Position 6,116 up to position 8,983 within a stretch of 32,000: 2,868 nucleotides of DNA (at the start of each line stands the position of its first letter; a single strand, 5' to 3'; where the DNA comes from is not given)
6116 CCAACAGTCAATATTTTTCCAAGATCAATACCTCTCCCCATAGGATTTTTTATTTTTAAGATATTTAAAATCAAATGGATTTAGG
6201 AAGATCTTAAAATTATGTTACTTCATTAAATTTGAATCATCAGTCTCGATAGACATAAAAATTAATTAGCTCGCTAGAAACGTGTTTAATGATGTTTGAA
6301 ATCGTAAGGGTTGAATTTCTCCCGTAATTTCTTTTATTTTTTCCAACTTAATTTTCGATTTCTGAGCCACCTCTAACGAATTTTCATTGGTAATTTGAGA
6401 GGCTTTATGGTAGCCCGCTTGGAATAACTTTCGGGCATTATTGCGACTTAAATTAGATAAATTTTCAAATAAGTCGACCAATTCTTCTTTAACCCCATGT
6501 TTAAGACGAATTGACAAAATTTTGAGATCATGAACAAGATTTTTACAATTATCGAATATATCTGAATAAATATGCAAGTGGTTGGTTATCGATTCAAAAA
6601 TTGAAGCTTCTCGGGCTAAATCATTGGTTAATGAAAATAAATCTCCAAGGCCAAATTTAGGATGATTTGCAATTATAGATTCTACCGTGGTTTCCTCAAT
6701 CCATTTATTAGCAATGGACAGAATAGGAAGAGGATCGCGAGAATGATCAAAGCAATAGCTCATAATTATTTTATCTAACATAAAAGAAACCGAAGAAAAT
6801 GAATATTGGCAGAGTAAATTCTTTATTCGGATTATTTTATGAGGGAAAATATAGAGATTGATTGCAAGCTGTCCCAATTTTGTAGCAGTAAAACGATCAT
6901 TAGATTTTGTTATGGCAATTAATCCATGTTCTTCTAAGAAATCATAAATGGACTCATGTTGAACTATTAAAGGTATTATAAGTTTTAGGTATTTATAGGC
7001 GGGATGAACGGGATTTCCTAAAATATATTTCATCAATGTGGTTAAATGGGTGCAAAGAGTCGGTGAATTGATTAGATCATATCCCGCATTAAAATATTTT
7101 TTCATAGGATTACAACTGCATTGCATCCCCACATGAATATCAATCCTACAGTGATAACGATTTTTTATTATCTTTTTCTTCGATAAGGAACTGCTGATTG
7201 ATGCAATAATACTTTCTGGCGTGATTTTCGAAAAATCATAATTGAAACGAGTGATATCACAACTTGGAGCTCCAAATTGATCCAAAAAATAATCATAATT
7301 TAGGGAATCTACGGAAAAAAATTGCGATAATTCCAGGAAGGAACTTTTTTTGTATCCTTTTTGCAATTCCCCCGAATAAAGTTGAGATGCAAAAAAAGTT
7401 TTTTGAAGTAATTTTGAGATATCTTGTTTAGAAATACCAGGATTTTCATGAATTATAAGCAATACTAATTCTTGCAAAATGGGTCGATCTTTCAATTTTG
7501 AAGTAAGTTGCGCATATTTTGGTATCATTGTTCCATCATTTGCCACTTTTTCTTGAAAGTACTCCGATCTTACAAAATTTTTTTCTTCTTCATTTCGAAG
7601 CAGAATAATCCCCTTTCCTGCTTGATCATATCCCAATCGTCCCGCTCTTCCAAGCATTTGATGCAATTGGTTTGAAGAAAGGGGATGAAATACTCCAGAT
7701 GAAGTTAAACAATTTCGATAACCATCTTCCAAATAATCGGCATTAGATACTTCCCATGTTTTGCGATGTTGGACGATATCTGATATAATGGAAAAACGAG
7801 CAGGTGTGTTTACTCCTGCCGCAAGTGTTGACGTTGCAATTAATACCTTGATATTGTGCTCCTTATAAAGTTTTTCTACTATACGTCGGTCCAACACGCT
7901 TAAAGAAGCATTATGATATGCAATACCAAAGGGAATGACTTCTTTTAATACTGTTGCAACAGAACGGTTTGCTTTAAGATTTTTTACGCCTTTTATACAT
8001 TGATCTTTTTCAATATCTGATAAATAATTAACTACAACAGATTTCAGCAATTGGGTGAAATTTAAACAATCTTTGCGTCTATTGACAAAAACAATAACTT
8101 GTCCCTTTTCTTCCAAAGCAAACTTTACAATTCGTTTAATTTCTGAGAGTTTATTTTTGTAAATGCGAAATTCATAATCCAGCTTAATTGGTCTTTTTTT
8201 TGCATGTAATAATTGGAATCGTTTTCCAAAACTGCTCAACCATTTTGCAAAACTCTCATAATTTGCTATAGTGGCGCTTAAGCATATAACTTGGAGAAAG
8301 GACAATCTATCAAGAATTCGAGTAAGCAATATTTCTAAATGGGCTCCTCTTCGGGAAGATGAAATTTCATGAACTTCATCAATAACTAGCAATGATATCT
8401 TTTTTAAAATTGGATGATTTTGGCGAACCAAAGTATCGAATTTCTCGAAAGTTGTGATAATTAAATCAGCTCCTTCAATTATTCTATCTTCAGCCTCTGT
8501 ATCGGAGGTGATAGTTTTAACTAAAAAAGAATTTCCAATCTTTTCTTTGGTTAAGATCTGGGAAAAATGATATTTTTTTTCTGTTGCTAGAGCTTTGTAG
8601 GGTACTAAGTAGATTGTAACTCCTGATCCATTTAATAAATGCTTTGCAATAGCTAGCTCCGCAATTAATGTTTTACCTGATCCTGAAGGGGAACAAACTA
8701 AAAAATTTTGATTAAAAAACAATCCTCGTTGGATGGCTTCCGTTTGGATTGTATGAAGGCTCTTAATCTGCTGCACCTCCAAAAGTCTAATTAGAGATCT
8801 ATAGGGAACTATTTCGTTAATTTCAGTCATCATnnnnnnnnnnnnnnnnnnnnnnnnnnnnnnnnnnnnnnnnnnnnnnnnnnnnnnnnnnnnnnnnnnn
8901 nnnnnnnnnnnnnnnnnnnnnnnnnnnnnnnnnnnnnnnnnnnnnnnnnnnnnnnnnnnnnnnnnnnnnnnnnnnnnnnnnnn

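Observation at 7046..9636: SWIM zinc finger embedded in a Ski2/Hel308-like helicase and start/stop-overlapped with a Rad51-paralogue-like ATPase (Shu-complex-like pairing)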

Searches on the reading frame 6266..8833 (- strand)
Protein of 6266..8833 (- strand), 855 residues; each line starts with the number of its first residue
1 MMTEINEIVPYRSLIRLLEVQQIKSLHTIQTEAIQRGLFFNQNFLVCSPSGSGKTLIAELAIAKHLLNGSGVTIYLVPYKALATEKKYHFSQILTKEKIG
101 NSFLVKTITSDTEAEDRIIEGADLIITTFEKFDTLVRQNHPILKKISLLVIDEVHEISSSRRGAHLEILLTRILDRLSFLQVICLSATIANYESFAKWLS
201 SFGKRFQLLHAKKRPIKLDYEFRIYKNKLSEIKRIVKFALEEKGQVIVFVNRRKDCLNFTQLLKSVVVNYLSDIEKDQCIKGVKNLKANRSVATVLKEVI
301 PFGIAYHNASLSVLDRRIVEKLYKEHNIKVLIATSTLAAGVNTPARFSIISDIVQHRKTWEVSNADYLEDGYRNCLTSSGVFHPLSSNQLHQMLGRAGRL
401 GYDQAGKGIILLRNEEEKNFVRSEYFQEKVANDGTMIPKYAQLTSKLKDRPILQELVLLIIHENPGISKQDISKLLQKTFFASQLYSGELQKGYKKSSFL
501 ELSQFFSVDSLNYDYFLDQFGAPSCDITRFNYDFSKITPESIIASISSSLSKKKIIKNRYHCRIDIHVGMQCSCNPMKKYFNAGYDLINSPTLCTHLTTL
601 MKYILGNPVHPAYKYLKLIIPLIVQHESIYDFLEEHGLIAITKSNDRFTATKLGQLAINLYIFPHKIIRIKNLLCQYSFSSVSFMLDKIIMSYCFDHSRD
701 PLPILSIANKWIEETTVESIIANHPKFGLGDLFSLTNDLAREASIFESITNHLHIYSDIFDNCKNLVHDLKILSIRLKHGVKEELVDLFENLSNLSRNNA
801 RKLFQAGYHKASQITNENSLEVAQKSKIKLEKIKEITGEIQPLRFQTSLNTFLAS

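Call 3: search_protein_families(library=pfam, proteins=[window:6266-8833:-], max_evalue=0.1)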
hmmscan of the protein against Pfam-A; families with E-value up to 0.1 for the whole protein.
window:6266-8833:- (855 aa): 9 families
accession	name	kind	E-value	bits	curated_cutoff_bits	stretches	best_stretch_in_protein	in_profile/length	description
PF00270.35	DEAD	-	5.4e-29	101.5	26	1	28-192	2-164/167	DEAD/DEAH box helicase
PF04851.21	ResIII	-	4.8e-12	46.5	22.5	1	25-189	3-162/164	Type III restriction enzyme, res subunit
PF00271.37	Helicase_C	-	3.3e-10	40.6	23.5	1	236-401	10-110/110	Helicase conserved C-terminal domain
PF00004.35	AAA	-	0.00021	22.2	21.2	1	45-188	2-108/131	ATPase family associated with various cellular activities (AAA)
PF19044.6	P-loop_TraG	-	0.00048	19.3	25.8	1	28-118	16-110/413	TraG P-loop domain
PF13401.12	AAA_22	-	0.004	17.9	27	1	44-172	8-105/130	AAA domain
PF13245.12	AAA_19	-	0.042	14.5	25.1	0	30-159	1-104/134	AAA domain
PF09848.15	SLFN-g3_helicase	-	0.052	13.3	24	1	44-162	4-97/354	Schlafen group 3, DNA/RNA helicase domain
PF20720.3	nSTAND3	-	0.097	12.8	27.2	0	41-71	17-47/155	Novel STAND NTPase 3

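Call 4: search_protein_families(library=ncbifam, proteins=[window:6266-8833:-], max_evalue=0.1)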
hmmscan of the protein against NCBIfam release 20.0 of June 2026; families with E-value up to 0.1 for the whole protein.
window:6266-8833:- (855 aa): 22 families
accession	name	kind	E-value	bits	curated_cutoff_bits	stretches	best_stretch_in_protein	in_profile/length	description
NF002654.0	PRK02362.1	equivalog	1e-95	321.6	887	2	12-492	10-465/739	ATP-dependent DNA helicase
NF040935.1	helicase_Hel308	equivalog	2.9e-79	267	1200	2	3-526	4-499/704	ATP-dependent DNA helicase Hel308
NF001308.0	PRK00254.1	equivalog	1.1e-78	265.3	1216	2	14-485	12-447/720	ATP-dependent DNA helicase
NF002251.0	PRK01172.1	equivalog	8.5e-67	225.9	891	2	25-501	22-454/674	ATP-dependent DNA helicase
TIGR04121.1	DEXH_lig_assoc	equivalog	1.2e-27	96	850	2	30-260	18-265/804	ligase-associated DNA damage response DEXH box helicase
NF010338.0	PRK13767.1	equivalog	4.9e-18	64.8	849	1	22-342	30-356/877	ATP-dependent helicase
NF007284.0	PRK09751.1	equivalog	6e-10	37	1496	1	43-200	46-228/1538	ATP-dependent helicase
TIGR03817.1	DECH_helic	hypoth_equivalog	9.8e-08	30.7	874.1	1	16-342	27-344/742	helicase/secretion neighborhood putative DEAH-box helicase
TIGR00614.1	recQ_fam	subfamily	3.2e-07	29.5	219.8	1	23-266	9-249/470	RecQ family ATP-dependent DNA helicase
NF010337.0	PRK13766.1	equivalog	5.3e-07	28.1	610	1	41-156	30-143/781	Hef nuclease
TIGR00643.1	recG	equivalog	4.7e-06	25.6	659.4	1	45-164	260-376/629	ATP-dependent DNA helicase RecG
NF041063.1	DpdF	equivalog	6.1e-06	25.1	550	1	30-158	145-283/813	protein DpdF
NF008163.0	PRK10917.1-1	equivalog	6.3e-06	24.8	796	1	46-160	294-405/692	ATP-dependent DNA helicase RecG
NF008165.0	PRK10917.1-3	equivalog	6.6e-06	24.9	711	1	43-157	287-398/692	ATP-dependent DNA helicase RecG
NF008168.0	PRK10917.2-2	equivalog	8.9e-05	20.9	718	1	50-156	395-498/795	ATP-dependent DNA helicase RecG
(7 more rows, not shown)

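Call 7: find_homologous_proteins(query=window:6266-8833:-, max_evalue=1e-10)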
Query window:6266-8833:- (855 aa): 679 proteins with E <= 1e-10 among 8000 candidates; the best 120 are listed.
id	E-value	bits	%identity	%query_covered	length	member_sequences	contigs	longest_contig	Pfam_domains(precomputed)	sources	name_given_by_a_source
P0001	0.0e+0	1896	100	100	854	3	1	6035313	PF00270.36,PF00271.38,PF04851.22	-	-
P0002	0.0e+0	1600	84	100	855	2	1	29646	PF00270.36,PF00271.38,PF04851.22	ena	-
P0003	0.0e+0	1388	73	100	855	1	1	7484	PF00270.36,PF00271.38,PF04851.22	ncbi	-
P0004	4.1e-228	778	46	99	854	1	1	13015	PF00270.36,PF00271.38,PF04851.22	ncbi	-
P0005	7.3e-196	671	42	99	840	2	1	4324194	PF00270.36,PF00271.38,PF22527.3,PF04851.22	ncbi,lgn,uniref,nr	ncbi:DEAD/DEAH box helicase [Promethearchaeum syntrophicum]|uniref:DEAD/DEAH box helicase n=1 Tax=Pr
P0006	4.8e-191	655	40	100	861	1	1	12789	PF00270.36,PF00271.38,PF04851.22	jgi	jgi:ATP-dependent DNA helicase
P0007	7.1e-190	651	43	98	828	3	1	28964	PF00270.36,PF00271.38,PF04851.22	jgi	jgi:replicative superfamily II helicase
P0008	1.0e-189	651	42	99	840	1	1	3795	PF00270.36,PF00271.38,PF22527.3,PF04851.22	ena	-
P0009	1.1e-187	644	42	98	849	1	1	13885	PF00270.36,PF00271.38,PF22527.3,PF04851.22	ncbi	-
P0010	1.6e-187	643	40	99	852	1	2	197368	PF00270.36,PF00271.38,PF04851.22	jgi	jgi:replicative superfamily II helicase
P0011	1.2e-186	640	41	99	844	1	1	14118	PF00270.36,PF00271.38,PF22527.3,PF04851.22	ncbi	-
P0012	6.6e-184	631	40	96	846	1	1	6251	PF00270.36,PF00271.38,PF04851.22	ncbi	-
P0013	3.7e-159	550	37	100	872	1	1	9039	PF00270.36,PF00271.38,PF04851.22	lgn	-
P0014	1.1e-158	548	36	98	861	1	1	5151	PF00270.36,PF00271.38,PF04851.22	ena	-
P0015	6.6e-157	542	36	99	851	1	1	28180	PF00270.36,PF00271.38,PF04851.22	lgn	-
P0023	3.1e-131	457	36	98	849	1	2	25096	PF00270.36,PF00271.38,PF21280.3,PF04851.22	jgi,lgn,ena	-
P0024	7.0e-129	449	35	98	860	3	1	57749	PF00270.36,PF00271.38,PF21280.3,PF04851.22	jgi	jgi:helicase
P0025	2.0e-128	448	34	98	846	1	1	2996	PF00270.36,PF00271.38,PF21280.3,PF04851.22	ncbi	-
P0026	2.1e-128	448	34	97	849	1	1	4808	PF00270.36,PF00271.38,PF21280.3,PF04851.22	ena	-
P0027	8.0e-128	446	34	98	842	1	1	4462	PF00270.36,PF00271.38,PF21280.3,PF04851.22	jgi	jgi:replicative superfamily II helicase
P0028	1.4e-127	445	33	98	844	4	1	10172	PF00270.36,PF00271.38,PF21280.3,PF04851.22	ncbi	ncbi:MAG: DEAD/DEAH box helicase [Candidatus Thorarchaeota archaeon]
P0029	2.8e-127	444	33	97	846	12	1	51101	PF00270.36,PF00271.38,PF21280.3,PF04851.22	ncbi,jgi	ncbi:MAG: DEAD/DEAH box helicase [Promethearchaeota archaeon]|jgi:replicative superfamily II helicas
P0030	3.7e-127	444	33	98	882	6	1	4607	PF00270.36,PF00271.38,PF21280.3,PF04851.22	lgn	-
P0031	3.8e-127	444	34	96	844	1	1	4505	PF00270.36,PF00271.38,PF21280.3,PF04851.22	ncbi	-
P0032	1.7e-126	442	34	98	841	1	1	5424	PF00270.36,PF00271.38,PF21280.3,PF04851.22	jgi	-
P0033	3.0e-126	441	32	98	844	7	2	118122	PF00270.36,PF00271.38,PF21280.3,PF04851.22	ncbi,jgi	ncbi:MAG: DEAD/DEAH box helicase [Promethearchaeota archaeon]|jgi:helicase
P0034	5.7e-126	440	34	97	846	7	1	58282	PF00270.36,PF00271.38,PF21280.3,PF04851.22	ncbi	-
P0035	5.8e-126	440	34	97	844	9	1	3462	PF00270.36,PF00271.38,PF21280.3,PF04851.22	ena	-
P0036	1.1e-125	439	34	97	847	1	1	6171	PF00270.36,PF00271.38,PF21280.3,PF04851.22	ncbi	ncbi:MAG: DEAD/DEAH box helicase [Promethearchaeota archaeon]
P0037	2.6e-125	438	34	97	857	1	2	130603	PF00270.36,PF21280.3,PF04851.22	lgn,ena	-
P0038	2.9e-125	437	35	98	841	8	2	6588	PF00270.36,PF00271.38,PF21280.3,PF04851.22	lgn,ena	-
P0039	3.6e-125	437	33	97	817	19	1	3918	PF00270.36,PF00271.38,PF21280.3,PF04851.22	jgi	jgi:helicase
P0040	3.9e-125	437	34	97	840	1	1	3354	PF00270.36,PF00271.38,PF21280.3,PF04851.22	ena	-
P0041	4.5e-125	437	33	96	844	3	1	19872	PF00270.36,PF00271.38,PF21280.3,PF04851.22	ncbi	ncbi:MAG: DEAD/DEAH box helicase [Promethearchaeota archaeon]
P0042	5.1e-125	437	33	98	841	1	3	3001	PF00270.36,PF00271.38,PF21280.3,PF04851.22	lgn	-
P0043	6.8e-125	436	34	98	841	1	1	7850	PF00270.36,PF00271.38,PF21280.3,PF04851.22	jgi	-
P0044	7.6e-125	436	34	97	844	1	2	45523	PF00270.36,PF00271.38,PF21280.3,PF04851.22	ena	-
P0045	8.7e-125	436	33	97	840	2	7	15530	PF00270.36,PF00271.38,PF21280.3,PF04851.22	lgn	-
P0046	1.2e-124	435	34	97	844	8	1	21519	PF00270.36,PF00271.38,PF21280.3,PF04851.22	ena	-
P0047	1.3e-124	435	34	98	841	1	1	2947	PF00270.36,PF00271.38,PF21280.3,PF04851.22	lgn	-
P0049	1.7e-124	435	33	98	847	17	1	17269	PF00270.36,PF00271.38,PF21280.3,PF04851.22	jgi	-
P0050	1.8e-124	435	33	97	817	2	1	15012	PF00270.36,PF00271.38,PF21280.3,PF04851.22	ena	-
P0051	2.0e-124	435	33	98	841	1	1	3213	PF00270.36,PF00271.38,PF21280.3,PF04851.22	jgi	-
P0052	2.2e-124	435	33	98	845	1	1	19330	PF00270.36,PF00271.38,PF21280.3,PF04851.22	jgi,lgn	jgi:replicative superfamily II helicase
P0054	7.8e-124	433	33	96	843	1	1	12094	PF00270.36,PF00271.38,PF21280.3,PF04851.22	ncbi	ncbi:MAG: DEAD/DEAH box helicase [Promethearchaeota archaeon]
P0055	8.0e-124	433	34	96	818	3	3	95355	PF00270.36,PF00271.38,PF21280.3,PF04851.22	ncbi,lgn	-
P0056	8.1e-124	433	34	98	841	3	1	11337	PF00270.36,PF00271.38,PF21280.3,PF04851.22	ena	-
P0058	9.3e-124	433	33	98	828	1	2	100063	PF00270.36,PF00271.38,PF21280.3,PF04851.22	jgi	jgi:helicase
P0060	1.1e-123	432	33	97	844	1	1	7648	PF00270.36,PF00271.38,PF21280.3,PF04851.22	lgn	-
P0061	1.4e-123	432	34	97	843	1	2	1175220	PF00270.36,PF00271.38,PF21280.3,PF04851.22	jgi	jgi:replicative superfamily II helicase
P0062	1.4e-123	432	34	94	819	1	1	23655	PF00270.36,PF00271.38,PF21280.3,PF04851.22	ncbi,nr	ncbi:MAG: DEAD/DEAH box helicase [Candidatus Lokiarchaeota archaeon]|nr:DEAD/DEAH box helicase [Cand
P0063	1.8e-123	432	33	97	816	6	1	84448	PF00270.36,PF00271.38,PF21280.3,PF04851.22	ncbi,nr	ncbi:MAG: hypothetical protein CEE42_04435 [Promethearchaeota archaeon Loki_b31]|nr:MAG: hypothetica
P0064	2.3e-123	431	34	98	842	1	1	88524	PF00270.36,PF00271.38,PF21280.3,PF04851.22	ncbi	ncbi:MAG: DEAD/DEAH box helicase [Promethearchaeota archaeon]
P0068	5.7e-123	430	34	98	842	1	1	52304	PF00270.36,PF00271.38,PF21280.3,PF04851.22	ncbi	ncbi:MAG: DEAD/DEAH box helicase [Promethearchaeota archaeon]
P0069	7.0e-123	430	33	97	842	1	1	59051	PF00270.36,PF00271.38,PF21280.3,PF04851.22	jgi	jgi:replicative superfamily II helicase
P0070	7.6e-123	429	33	97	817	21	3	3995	PF00270.36,PF00271.38,PF21280.3,PF04851.22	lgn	-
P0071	1.2e-122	429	34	95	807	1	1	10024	PF00270.36,PF00271.38,PF21280.3,PF04851.22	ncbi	ncbi:MAG: DEAD/DEAH box helicase [Promethearchaeota archaeon]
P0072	1.5e-122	429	33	95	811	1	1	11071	PF00270.36,PF00271.38,PF21280.3,PF04851.22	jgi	-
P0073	1.6e-122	428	34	96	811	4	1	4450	PF00270.36,PF00271.38,PF21280.3,PF04851.22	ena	-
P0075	2.0e-122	428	33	98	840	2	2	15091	PF00270.36,PF00271.38,PF21280.3,PF04851.22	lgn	-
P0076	2.4e-122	428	33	98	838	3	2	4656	PF00270.36,PF00271.38,PF21280.3,PF04851.22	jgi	jgi:replicative superfamily II helicase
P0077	3.0e-122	427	32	98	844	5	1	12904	PF00270.36,PF00271.38,PF21280.3,PF04851.22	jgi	-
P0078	3.2e-122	427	34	96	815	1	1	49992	PF00270.36,PF00271.38,PF21280.3,PF04851.22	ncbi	-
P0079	4.3e-122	427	33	97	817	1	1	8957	PF00270.36,PF00271.38,PF21280.3,PF04851.22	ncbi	ncbi:hypothetical protein ES707_12113 [subsurface metagenome]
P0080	4.5e-122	427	34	97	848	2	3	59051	PF00270.36,PF00271.38,PF21280.3,PF04851.22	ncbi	ncbi:MAG: DEAD/DEAH box helicase [Promethearchaeota archaeon]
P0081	4.5e-122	427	34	96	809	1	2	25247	PF00270.36,PF00271.38,PF21280.3,PF04851.22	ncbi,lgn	ncbi:MAG: DEAD/DEAH box helicase [Promethearchaeota archaeon]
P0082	7.0e-122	426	33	97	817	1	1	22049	PF00270.36,PF00271.38,PF21280.3,PF04851.22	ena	-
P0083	9.0e-122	426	33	97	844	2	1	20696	PF00270.36,PF00271.38,PF21280.3,PF04851.22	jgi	jgi:helicase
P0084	1.0e-121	426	34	96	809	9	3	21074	PF00270.36,PF00271.38,PF21280.3,PF04851.22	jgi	-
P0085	1.2e-121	426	34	98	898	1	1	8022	PF00270.36,PF00271.38,PF21280.3,PF04851.22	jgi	jgi:replicative superfamily II helicase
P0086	1.7e-121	425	33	98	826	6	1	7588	PF00270.36,PF00271.38,PF21280.3,PF04851.22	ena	-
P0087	1.9e-121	425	34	96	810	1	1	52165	PF00270.36,PF00271.38,PF21280.3,PF04851.22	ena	-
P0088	2.1e-121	425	33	97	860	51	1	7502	PF00270.36,PF00271.38,PF21280.3,PF04851.22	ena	-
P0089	3.3e-121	424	33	98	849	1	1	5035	PF00270.36,PF00271.38,PF21280.3,PF04851.22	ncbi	-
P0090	4.3e-121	424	34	95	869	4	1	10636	PF00270.36,PF00271.38,PF21280.3,PF04851.22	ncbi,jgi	-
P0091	4.5e-121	424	33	97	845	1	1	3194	PF00270.36,PF00271.38,PF21280.3,PF04851.22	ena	-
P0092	5.9e-121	423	33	98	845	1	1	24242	PF00270.36,PF00271.38,PF21280.3,PF04851.22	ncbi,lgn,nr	ncbi:MAG: hypothetical protein BAJALOKI1v1_430014 [Promethearchaeota archaeon]|nr:MAG: hypothetical 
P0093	6.0e-121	423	33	98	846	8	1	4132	PF00270.36,PF00271.38,PF21280.3,PF04851.22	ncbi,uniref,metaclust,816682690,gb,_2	ncbi:hypothetical protein LCGC14_1422710 [marine sediment metagenome]|uniref:DEAD/DEAH box helicase 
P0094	7.7e-121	423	34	97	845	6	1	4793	PF00270.36,PF00271.38,PF21280.3,PF04851.22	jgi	-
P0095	9.9e-121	422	34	95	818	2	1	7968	PF00270.36,PF00271.38,PF21280.3,PF04851.22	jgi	-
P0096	1.1e-120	422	33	98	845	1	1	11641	PF00270.36,PF00271.38,PF21280.3,PF04851.22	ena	-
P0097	1.2e-120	422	33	95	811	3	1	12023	PF00270.36,PF00271.38,PF21280.3,PF04851.22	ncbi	ncbi:MAG: DEAD/DEAH box helicase [Promethearchaeota archaeon]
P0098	1.2e-120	422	33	97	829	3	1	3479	PF00270.36,PF00271.38,PF21280.3,PF04851.22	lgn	-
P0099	1.6e-120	422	33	97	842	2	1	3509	PF00270.36,PF00271.38,PF21280.3,PF04851.22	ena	-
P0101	1.9e-120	422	33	97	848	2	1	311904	PF00270.36,PF00271.38,PF21280.3,PF04851.22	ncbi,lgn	-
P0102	5.5e-120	420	33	95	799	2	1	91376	PF00270.36,PF00271.38,PF21280.3,PF04851.22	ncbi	-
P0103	6.3e-120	420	33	97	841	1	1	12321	PF00270.36,PF00271.38,PF21280.3,PF04851.22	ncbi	-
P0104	7.9e-120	420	33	98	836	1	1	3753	PF00270.36,PF00271.38,PF21280.3,PF04851.22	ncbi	ncbi:MAG: DEAD/DEAH box helicase, partial [Candidatus Hermodarchaeota archaeon]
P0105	9.8e-120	419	34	96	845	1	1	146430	PF00270.36,PF00271.38,PF21280.3,PF04851.22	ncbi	ncbi:MAG: DEAD/DEAH box helicase [Promethearchaeota archaeon]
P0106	1.1e-119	419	33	95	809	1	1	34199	PF00270.36,PF00271.38,PF21280.3,PF04851.22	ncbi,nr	ncbi:MAG: DEAD/DEAH box helicase [Candidatus Lokiarchaeota archaeon]|nr:DEAD/DEAH box helicase [Cand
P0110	2.4e-119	418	34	95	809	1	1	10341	PF00270.36,PF00271.38,PF21280.3,PF04851.22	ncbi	-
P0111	2.4e-119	418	34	98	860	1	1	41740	PF00270.36,PF00271.38,PF21280.3,PF04851.22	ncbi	-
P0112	2.7e-119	418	33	97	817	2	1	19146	PF00270.36,PF00271.38,PF21280.3,PF04851.22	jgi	-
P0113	5.8e-119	417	32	100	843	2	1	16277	PF00270.36,PF00271.38,PF21280.3,PF04851.22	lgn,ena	-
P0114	1.2e-118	416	33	97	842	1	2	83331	PF00270.36,PF00271.38,PF21280.3,PF04851.22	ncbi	ncbi:MAG: DEAD/DEAH box helicase [Promethearchaeota archaeon]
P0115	1.5e-118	415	33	97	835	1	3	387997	PF00270.36,PF00271.38,PF21280.3,PF04851.22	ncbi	ncbi:MAG: DEAD/DEAH box helicase [Candidatus Hermodarchaeota archaeon]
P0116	5.9e-118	413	32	97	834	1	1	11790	PF00270.36,PF00271.38,PF21280.3,PF04851.22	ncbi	-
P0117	1.6e-117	412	34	97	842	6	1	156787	PF00270.36,PF00271.38,PF21280.3,PF04851.22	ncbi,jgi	ncbi:MAG: DEAD/DEAH box helicase [Promethearchaeota archaeon]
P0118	1.9e-117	412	34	96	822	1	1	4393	PF00270.36,PF00271.38,PF21280.3,PF04851.22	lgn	-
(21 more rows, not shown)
